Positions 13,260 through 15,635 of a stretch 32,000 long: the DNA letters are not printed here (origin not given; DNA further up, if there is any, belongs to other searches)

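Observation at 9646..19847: Archaeal phosphonate cluster without MpnS, built on a fosfomycin-like cytidylylation plus B12 radical SAM logic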

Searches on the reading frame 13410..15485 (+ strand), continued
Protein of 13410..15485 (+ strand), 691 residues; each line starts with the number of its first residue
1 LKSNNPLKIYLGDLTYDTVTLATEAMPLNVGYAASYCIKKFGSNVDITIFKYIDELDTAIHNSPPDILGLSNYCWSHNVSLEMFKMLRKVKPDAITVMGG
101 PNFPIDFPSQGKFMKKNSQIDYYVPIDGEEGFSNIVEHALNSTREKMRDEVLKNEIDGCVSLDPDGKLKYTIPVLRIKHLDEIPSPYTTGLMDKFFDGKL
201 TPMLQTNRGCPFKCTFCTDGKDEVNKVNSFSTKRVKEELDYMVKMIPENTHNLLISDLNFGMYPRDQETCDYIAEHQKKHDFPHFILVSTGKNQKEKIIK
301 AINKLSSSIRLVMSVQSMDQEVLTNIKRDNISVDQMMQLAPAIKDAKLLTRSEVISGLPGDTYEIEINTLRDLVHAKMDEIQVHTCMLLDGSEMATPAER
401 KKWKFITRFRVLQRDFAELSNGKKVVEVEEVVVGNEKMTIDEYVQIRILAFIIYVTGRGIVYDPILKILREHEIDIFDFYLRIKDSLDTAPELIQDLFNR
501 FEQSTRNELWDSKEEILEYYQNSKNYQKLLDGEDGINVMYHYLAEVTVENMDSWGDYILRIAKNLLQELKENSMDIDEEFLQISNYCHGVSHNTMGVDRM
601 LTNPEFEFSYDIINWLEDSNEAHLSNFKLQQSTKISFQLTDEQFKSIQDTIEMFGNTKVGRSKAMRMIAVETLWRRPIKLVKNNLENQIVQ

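Call 34: search_protein_families(library=pfam, proteins=[L006:4603-5421:+, L006:5450-6772:+, L006:6765-7781:+, L006:8177-8815:+, L006:8820-9830:+, L006:12122-13312:+, L006:13339-14466:+, L006:14488-15189:+, L006:15186-15986:+, L006:20976-22028:+], max_evalue=0.001)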
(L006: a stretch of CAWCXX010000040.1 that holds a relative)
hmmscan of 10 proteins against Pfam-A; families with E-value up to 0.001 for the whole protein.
L006:4603-5421:+ (272 aa): 1 family
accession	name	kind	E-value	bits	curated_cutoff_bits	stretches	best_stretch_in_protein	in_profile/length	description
PF01061.29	ABC2_membrane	-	1.6e-19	70.7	26.9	1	25-231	2-210/211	ABC-2 type transporter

L006:5450-6772:+ (440 aa): 4 families
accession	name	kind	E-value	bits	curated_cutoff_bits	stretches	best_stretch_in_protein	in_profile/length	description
PF00005.33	ABC_tran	-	1.4e-23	84.4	25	1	59-190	1-135/137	ABC transporter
PF14524.12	Wzt_C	-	2.9e-13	50.4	30.4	1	273-387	10-130/143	Wzt C-terminal domain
PF13304.12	AAA_21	-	4.5e-05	24.1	27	1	72-92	2-22/304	AAA domain, putative AbiEii toxin, Type IV TA system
PF13555.12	AAA_29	-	0.00038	20.6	27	1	58-97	11-50/61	P-loop containing region of AAA domain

L006:6765-7781:+ (338 aa): 1 family
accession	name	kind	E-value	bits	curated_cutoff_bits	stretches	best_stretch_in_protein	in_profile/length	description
PF04230.19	PS_pyruv_trans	-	1.9e-07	31.7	25.3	1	97-247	59-154/280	Polysaccharide pyruvyl transferase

L006:8177-8815:+ (212 aa): 3 families
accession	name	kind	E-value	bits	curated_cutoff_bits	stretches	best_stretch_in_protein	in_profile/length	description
PF00132.30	Hexapep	-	1.8e-15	56.3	27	2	124-158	2-36/36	Bacterial transferase hexapeptide (six repeats)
PF17836.7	PglD_N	-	4.7e-08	33.9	23.4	1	5-66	2-62/78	PglD N-terminal domain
PF25084.1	LbH_EIF2B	-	2.2e-07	31.3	54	1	101-195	17-102/105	EIF2B subunit epsilon LbH domain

L006:8820-9830:+ (336 aa): 2 families
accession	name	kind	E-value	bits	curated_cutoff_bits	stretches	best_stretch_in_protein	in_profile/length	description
PF03102.20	NeuB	-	2.8e-103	345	22.1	1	24-264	1-241/241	NeuB family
PF08666.17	SAF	-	1.1e-13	51.9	21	1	279-335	2-62/63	SAF domain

L006:12122-13312:+ (396 aa): 1 family
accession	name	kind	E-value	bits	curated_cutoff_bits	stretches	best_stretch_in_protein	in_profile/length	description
PF02350.25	Epimerase_2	-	3.5e-81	273.2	30.6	1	31-377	3-346/347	UDP-N-acetylglucosamine 2-epimerase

L006:13339-14466:+ (375 aa): 3 families
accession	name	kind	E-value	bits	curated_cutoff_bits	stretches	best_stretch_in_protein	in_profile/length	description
PF00483.29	NTP_transferase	-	3.7e-31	109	21.2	1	143-363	3-240/245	Nucleotidyl transferase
PF12804.13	NTP_transf_3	-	3.4e-11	44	27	1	142-274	1-127/160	MobA-like NTP transferase domain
PF00571.33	CBS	-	5.4e-06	27.1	24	1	21-66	11-56/57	CBS domain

L006:14488-15189:+ (233 aa): 2 families
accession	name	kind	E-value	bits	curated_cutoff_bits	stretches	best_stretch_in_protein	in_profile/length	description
PF02348.25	CTP_transf_3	-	3.7e-23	82.9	22.6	1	8-188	1-185/217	Cytidylyltransferase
PF12804.13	NTP_transf_3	-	0.00044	20.9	27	1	23-128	16-112/160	MobA-like NTP transferase domain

L006:15186-15986:+ (266 aa): 4 families
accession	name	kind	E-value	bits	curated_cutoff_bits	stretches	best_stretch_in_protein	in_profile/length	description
PF13561.12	adh_short_C2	-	5.4e-49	167.3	27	1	25-263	8-235/236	Enoyl-(Acyl carrier protein) reductase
PF00106.31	adh_short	-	9.2e-39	133.4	26.6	1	14-208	1-183/195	short chain dehydrogenase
PF08659.16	KR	-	8.5e-12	45.8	22.6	1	15-142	2-129/180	KR domain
PF01370.27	Epimerase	-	8.2e-08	32.4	20.9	1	17-188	2-156/240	NAD dependent epimerase/dehydratase family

L006:20976-22028:+ (351 aa): 0 families

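Call 35: find_encoding_contigs(protein=P0005, flank=10000, max_places=1)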
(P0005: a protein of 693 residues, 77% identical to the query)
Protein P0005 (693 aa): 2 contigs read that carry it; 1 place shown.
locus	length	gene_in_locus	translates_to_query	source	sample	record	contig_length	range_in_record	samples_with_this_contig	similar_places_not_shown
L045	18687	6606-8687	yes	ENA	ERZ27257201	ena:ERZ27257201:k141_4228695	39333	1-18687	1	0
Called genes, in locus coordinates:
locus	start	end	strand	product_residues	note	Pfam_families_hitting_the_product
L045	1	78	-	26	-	?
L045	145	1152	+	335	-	PF01380:SIS, PF10432:bact-PGI_C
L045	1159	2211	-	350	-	PF00534:Glycos_transf_1, PF13692:Glyco_trans_1_4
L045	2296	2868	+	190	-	-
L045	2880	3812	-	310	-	PF00465:Fe-ADH, PF13685:Fe-ADH_2, PF25137:ADH_Fe_C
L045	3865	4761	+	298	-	PF13714:PEP_mutase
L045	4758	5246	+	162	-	PF02776:TPP_enzyme_N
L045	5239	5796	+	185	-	PF02775:TPP_enzyme_C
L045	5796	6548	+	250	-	PF00483:NTP_transferase, PF12804:NTP_transf_3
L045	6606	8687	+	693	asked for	PF02310:B12-binding, PF04055:Radical_SAM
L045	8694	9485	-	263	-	PF00149:Metallophos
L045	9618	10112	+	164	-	PF00293:NUDIX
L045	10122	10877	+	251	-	PF00483:NTP_transferase, PF12804:NTP_transf_3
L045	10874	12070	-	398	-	PF00884:Sulfatase, PF16347:SGSH_C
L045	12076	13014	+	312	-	PF02668:TauD, PF08943:CsiD (weak)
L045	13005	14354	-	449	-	PF00884:Sulfatase, PF01663:Phosphodiest (faint), PF16347:SGSH_C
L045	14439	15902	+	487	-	PF13517:FG-GAP_3 (faint), PF14312:FG-GAP_2 (faint), PF01839:FG-GAP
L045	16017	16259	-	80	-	-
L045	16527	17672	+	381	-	-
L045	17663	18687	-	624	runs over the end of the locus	-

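Call 36: find_encoding_contigs(protein=P0086, flank=10000, max_places=2)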
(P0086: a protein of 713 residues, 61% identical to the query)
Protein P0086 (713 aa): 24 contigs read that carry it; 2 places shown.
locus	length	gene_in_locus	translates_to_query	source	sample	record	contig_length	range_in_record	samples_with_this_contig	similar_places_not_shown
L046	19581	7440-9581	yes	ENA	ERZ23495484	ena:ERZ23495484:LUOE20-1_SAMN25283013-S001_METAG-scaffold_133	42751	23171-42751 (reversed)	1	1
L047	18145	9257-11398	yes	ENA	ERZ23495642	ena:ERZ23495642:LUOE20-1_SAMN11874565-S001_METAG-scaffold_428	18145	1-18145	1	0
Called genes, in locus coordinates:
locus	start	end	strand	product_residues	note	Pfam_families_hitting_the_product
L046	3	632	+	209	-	?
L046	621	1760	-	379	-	PF04464:Glyphos_transf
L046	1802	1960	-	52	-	-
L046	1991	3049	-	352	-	PF00534:Glycos_transf_1, PF13692:Glyco_trans_1_4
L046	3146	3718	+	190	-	-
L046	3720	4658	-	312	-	PF00465:Fe-ADH, PF13685:Fe-ADH_2, PF25137:ADH_Fe_C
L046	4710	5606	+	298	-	PF13714:PEP_mutase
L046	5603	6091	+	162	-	PF02776:TPP_enzyme_N (weak)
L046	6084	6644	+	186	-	PF02775:TPP_enzyme_C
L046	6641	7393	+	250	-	PF00483:NTP_transferase, PF12804:NTP_transf_3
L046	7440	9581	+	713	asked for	PF02310:B12-binding (faint), PF04055:Radical_SAM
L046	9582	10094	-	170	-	PF00293:NUDIX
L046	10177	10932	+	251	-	PF00483:NTP_transferase, PF12804:NTP_transf_3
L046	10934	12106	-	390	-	PF00884:Sulfatase, PF16347:SGSH_C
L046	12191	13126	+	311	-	PF02668:TauD, PF08943:CsiD (weak)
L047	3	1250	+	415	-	?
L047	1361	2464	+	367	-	PF00733:Asn_synthase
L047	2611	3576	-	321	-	PF04464:Glyphos_transf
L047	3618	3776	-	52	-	-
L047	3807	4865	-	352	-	PF00534:Glycos_transf_1, PF13692:Glyco_trans_1_4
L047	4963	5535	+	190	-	-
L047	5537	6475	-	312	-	PF00465:Fe-ADH, PF13685:Fe-ADH_2, PF25137:ADH_Fe_C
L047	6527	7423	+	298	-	PF13714:PEP_mutase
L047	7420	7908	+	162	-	PF02776:TPP_enzyme_N (weak)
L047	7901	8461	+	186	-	PF02775:TPP_enzyme_C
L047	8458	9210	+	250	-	PF00483:NTP_transferase, PF12804:NTP_transf_3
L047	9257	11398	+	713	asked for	PF02310:B12-binding (faint), PF04055:Radical_SAM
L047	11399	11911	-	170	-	PF00293:NUDIX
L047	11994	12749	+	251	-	PF00483:NTP_transferase, PF12804:NTP_transf_3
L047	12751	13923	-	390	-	PF00884:Sulfatase, PF16347:SGSH_C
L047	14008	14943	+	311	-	PF02668:TauD, PF08943:CsiD (weak)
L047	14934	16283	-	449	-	PF00884:Sulfatase, PF01663:Phosphodiest (faint), PF01676:Metalloenzyme (faint), PF16347:SGSH_C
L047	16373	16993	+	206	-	PF14312:FG-GAP_2 (weak), PF01839:FG-GAP, PF13517:FG-GAP_3 (weak)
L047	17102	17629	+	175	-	PF01839:FG-GAP, PF13517:FG-GAP_3 (faint), PF01839:FG-GAP (weak)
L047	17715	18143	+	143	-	?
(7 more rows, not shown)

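Call 64: search_dna_similar(query=window:13410-15485:+, collection=plasmids, mode=protein, max_evalue=1e-8, max_rows=25)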
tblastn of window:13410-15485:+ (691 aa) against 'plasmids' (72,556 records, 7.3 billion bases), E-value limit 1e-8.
Records with a match: 21; places in all: 21; records where one place covers at least 80% of the query: 1.
Best place of each record, by identity: <60% 21.
By first word of the organism name: Sinorhizobium 6; Streptomyces 3; Azospirillum 2; Streptantibioticus 2; Priestia 1; Bacteroides 1; Tistrella 1; Treponema 1; Phocaeicola 1; Acetoanaerobium 1; and 2 more.
By predicted mobility (MOB-suite, as given by PLSDB): non-mobilizable 11; conjugative 7; mobilizable 3.
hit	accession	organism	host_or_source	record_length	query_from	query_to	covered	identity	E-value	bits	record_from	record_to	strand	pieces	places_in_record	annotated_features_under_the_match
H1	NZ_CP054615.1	Azospirillum oryzae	cell culture,soil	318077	3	677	98%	28.3%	1e-88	311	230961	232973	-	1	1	radical SAM protein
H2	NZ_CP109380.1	Streptomyces sp. NBC_01546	-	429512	65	486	61%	29.0%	3e-45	182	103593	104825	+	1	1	radical SAM protein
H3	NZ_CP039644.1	Azospirillum sp. TSA2s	Soil,rice paddy soil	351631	61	407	50%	31.8%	4e-49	194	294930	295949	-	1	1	radical SAM protein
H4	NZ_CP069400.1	Priestia megaterium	Homo sapiens,Pure culture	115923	58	525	68%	23.4%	1e-15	89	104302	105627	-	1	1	B12-binding domain-containing radical SAM protein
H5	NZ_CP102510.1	Streptomyces sp. NBC_00162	bacterial isolate,soil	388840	65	408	50%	30.4%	5e-45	181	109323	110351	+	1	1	radical SAM protein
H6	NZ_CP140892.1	Sinorhizobium medicae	Medicago lupulina,whole organism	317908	26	390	53%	27.8%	1e-31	140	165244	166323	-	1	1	cobalamin-dependent protein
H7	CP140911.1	Sinorhizobium medicae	Medicago lupulina,whole organism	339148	26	390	53%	27.8%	1e-31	140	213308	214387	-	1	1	hypothetical protein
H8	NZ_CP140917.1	Sinorhizobium medicae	Medicago lupulina,whole organism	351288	26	390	53%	27.8%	1e-31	140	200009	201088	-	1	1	cobalamin-dependent protein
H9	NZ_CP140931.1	Sinorhizobium medicae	Medicago lupulina,whole organism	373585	26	390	53%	27.8%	1e-31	140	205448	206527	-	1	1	cobalamin-dependent protein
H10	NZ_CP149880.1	Sinorhizobium medicae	Medicago sativa,Cell Culture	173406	26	390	53%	27.8%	3e-31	139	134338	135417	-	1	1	cobalamin-dependent protein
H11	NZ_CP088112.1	Sinorhizobium medicae WSM1115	cell culture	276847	26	390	53%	27.8%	4e-31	138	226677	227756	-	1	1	cobalamin-dependent protein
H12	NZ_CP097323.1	Streptomyces sp. RerS4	root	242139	24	364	49%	28.3%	3e-29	132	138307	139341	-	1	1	KedN5 family methylcobalamin-dependent radical SAM C-methyltransferase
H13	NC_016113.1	Streptantibioticus cattleyicolor NRRL 8057 = DSM 46488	-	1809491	65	397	48%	27.6%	5e-29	132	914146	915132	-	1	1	none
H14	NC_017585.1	Streptantibioticus cattleyicolor NRRL 8057 = DSM 46488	-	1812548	65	397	48%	27.6%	5e-29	132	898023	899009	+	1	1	none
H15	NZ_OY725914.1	Bacteroides finegoldii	-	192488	4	399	57%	22.9%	3e-9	69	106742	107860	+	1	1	DUF4080 domain-containing protein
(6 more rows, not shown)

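Call 65: get_annotated_region(hit=H1, flank=9000)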
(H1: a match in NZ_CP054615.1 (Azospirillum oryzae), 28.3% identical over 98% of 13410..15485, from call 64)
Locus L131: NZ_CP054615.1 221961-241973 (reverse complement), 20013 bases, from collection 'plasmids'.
description: Azospirillum oryzae strain KACC 14407 plasmid unnamed1, complete sequence
organism: Azospirillum oryzae (NCBI taxid 286727)
taxonomy: Bacteria; Pseudomonadota; Alphaproteobacteria; Rhodospirillales; Azospirillaceae; Azospirillum; Azospirillum oryzae
host: -; source: cell culture,soil; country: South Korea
typing (MOB-suite, as given by PLSDB): non-mobilizable; replicon rep_cluster_1806
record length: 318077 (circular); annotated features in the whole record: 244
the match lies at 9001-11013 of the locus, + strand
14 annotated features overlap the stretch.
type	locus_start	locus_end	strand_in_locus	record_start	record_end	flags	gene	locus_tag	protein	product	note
CDS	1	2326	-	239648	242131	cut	-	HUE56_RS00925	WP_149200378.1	radical SAM protein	-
CDS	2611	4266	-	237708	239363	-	-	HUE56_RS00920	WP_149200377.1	hypothetical protein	-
CDS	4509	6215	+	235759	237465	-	-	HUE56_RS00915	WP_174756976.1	carbamoyltransferase C-terminal domain-containing protein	-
CDS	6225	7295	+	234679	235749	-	-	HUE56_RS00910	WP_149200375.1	GNAT family N-acetyltransferase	-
CDS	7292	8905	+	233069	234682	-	-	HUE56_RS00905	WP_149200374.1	hypothetical protein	-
CDS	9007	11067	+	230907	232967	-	-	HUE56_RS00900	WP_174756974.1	radical SAM protein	-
CDS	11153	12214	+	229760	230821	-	-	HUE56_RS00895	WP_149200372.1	radical SAM protein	-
CDS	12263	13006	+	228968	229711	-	-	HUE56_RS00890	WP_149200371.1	hypothetical protein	-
CDS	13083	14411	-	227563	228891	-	-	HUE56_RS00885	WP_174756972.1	class I SAM-dependent methyltransferase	-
CDS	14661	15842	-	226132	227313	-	-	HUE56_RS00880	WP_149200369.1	radical SAM protein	-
CDS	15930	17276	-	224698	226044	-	-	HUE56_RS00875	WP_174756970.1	tetratricopeptide repeat protein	-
CDS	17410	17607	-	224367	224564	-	-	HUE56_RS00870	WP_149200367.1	hypothetical protein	-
CDS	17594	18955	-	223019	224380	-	-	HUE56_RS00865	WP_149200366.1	SGNH/GDSL hydrolase family protein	-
CDS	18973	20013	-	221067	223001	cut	-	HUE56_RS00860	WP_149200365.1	carbamoyltransferase N-terminal domain-containing protein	GO:0009058 - biosynthetic process [Evidence IEA]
